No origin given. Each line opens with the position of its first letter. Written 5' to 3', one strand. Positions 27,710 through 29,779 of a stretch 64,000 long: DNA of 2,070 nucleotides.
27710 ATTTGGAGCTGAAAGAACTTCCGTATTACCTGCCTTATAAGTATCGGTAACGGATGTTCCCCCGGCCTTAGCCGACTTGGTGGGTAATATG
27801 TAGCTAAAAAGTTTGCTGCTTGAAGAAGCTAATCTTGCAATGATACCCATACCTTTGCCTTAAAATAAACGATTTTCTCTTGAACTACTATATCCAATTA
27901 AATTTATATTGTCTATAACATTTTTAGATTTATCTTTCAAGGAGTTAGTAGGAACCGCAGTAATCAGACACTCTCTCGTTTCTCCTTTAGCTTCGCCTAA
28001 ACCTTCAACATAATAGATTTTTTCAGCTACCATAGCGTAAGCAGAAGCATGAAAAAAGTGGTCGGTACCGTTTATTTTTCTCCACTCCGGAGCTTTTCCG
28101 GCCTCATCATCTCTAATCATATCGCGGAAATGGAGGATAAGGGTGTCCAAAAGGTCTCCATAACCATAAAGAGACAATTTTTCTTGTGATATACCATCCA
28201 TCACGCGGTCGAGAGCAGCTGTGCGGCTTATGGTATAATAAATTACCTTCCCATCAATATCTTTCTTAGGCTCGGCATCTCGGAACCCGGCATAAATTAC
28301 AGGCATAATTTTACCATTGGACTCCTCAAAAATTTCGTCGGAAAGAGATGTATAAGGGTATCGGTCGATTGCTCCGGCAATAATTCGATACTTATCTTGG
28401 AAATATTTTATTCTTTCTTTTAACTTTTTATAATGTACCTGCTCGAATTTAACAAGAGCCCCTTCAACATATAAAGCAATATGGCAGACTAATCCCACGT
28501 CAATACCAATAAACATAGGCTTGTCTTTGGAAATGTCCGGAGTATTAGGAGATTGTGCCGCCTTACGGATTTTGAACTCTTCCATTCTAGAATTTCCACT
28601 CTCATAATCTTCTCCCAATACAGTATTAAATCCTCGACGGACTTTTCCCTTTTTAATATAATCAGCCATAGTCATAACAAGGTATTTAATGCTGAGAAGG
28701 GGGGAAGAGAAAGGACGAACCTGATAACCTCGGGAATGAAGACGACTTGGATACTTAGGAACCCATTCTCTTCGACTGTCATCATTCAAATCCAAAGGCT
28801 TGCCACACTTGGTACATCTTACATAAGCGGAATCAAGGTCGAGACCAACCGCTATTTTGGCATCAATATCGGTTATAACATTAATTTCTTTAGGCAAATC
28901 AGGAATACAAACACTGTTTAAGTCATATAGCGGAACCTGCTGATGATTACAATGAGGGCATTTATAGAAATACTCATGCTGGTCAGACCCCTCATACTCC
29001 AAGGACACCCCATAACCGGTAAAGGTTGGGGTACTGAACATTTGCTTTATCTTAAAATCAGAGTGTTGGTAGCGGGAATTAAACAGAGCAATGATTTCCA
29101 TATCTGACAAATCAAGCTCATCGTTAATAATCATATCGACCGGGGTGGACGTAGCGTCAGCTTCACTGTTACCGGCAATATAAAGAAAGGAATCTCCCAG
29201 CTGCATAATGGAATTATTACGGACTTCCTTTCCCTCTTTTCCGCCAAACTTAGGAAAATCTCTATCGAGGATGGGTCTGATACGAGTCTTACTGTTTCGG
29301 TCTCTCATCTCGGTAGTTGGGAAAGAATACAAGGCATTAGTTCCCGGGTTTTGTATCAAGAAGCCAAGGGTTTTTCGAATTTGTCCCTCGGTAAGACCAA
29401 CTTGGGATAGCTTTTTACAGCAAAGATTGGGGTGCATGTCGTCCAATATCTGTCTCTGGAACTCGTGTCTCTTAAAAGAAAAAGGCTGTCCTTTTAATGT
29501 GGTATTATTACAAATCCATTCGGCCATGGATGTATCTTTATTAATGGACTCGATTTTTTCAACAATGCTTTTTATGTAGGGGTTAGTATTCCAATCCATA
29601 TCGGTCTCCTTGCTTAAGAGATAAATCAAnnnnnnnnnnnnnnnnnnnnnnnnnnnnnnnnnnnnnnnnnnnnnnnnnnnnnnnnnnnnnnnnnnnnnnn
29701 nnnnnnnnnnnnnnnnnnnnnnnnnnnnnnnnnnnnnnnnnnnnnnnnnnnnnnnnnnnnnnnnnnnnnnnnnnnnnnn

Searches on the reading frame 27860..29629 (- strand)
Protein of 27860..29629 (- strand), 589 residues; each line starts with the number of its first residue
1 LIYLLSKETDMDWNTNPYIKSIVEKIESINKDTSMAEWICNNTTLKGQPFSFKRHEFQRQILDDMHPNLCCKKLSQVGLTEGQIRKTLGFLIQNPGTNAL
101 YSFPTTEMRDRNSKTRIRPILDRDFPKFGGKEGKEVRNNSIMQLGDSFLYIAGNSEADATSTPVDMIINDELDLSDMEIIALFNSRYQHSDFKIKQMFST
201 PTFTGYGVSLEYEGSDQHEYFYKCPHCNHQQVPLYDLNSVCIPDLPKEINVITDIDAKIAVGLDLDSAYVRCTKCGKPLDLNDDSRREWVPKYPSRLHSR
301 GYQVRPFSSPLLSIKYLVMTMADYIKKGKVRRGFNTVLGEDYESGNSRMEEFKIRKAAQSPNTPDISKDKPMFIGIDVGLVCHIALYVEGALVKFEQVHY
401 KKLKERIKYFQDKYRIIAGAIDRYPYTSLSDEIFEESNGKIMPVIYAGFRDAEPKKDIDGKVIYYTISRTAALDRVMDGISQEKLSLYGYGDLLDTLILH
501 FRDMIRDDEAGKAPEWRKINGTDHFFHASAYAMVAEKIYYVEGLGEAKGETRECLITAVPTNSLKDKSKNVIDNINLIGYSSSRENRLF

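Call 24: search_protein_families(library=phrogs, proteins=[window:27860-29629:-], max_evalue=0.001)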
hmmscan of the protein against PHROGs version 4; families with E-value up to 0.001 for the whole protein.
window:27860-29629:- (589 aa): 5 families
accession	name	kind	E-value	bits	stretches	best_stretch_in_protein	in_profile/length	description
phrog_675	-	head and packaging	7.9e-100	335.8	1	20-537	9-548/576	terminase large subunit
phrog_15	-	head and packaging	2.6e-19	70.1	1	48-345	376-687/1330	terminase large subunit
phrog_12876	-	head and packaging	1e-16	62.3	1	112-302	9-201/235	terminase large subunit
phrog_21311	-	head and packaging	5.1e-07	30.8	1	104-233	2-145/218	terminase large subunit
phrog_9315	-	head and packaging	0.00064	20.5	0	56-115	67-128/130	terminase large subunit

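Call 25: search_dna_similar(query=window:27860-29629:-, collection=phages, mode=protein, max_rows=15)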
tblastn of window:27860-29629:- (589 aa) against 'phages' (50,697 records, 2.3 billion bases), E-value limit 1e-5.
Records with a match: 844; places in all: 845; records where one place covers at least 80% of the query: 276.
Best place of each record, by identity: <60% 844.
By first word of the organism name: Staphylococcus 328; Bacillus 248; Enterococcus 66; Listeria 54; Vibrio 32; Bacteriophage 19; Lactobacillus 19; Ralstonia 11; Wolbachia 10; Pseudomonas 8; and 28 more.
By host as written in the record: Staphylococcus aureus 110; - 91; Listeria monocytogenes 43; Bacillus subtilis 34; Bacillus cereus 26; Staphylococcus sp. 25; Staphylococcus carnosus TM300 22; Bacillus thuringiensis subsp. kurstaki 20; and 225 more.
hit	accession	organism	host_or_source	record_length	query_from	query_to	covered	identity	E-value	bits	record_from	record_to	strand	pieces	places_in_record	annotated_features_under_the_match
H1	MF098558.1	Pseudoalteromonas phage KB12-38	Pseudoalteromonas sp. KB12-38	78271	16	584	97%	37.6%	5e-114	379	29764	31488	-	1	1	terminase large subunit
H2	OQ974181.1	Achromobacter phage 2-1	Achromobacter xylosoxidans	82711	15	558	92%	38.6%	4e-119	394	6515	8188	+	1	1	terminase large subunit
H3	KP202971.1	Achromobacter phage JWF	Achromobacter xylosoxidans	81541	15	558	92%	38.3%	2e-119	395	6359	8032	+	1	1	terminase large subunit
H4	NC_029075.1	Achromobacter phage JWF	Achromobacter xylosoxidans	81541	15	558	92%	38.3%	2e-119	395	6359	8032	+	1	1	terminase large subunit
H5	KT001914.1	Caulobacter phage Seuss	Caulobacter crescentus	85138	16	544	90%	37.5%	3e-113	377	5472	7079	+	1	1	terminase large subunit | ribosome_binding_site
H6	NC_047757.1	Caulobacter phage Seuss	Caulobacter crescentus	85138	16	544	90%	37.5%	3e-113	377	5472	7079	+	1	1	terminase large subunit | ribosome_binding_site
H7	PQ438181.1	Acinetobacter phage Mystique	Acinetobacter baumannii AB5075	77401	27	564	91%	36.8%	6e-105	353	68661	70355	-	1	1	putative terminase large subunit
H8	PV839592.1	Acinetobacter phage fJoAci04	Acinetobacter baumannii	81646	27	564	91%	36.5%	5e-103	348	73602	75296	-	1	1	terminase large subunit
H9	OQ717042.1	Acinetobacter phage EAb13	Acinetobacter baumannii MRSN 423159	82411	27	564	91%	36.5%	7e-103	347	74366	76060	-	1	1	terminase large subunit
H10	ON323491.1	Acinetobacter phage vB_AbaS_TCUP2199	Acinetobacter baumannii TV2199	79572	27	540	87%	37.6%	6e-104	350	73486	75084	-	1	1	hypothetical protein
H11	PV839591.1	Acinetobacter phage fJoAci01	Acinetobacter baumannii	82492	27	540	87%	37.6%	6e-104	350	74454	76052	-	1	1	terminase large subunit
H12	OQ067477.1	Xylophilus phage Lumi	Xylophilus sp.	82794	16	541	89%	35.8%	4e-94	322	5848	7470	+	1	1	putative large terminase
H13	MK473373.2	Pseudomonas phage Lana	Pseudomonas sp.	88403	39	535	84%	29.3%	1e-39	161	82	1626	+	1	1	terminase large subunit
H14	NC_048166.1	Pseudomonas phage Lana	Pseudomonas sp.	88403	39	535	84%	29.3%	1e-39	161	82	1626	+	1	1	terminase large subunit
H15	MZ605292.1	Pseudomonas phage UAntarctica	Pseudomonas sp.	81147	28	535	86%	28.6%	3e-39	160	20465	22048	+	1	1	putative terminase large subunit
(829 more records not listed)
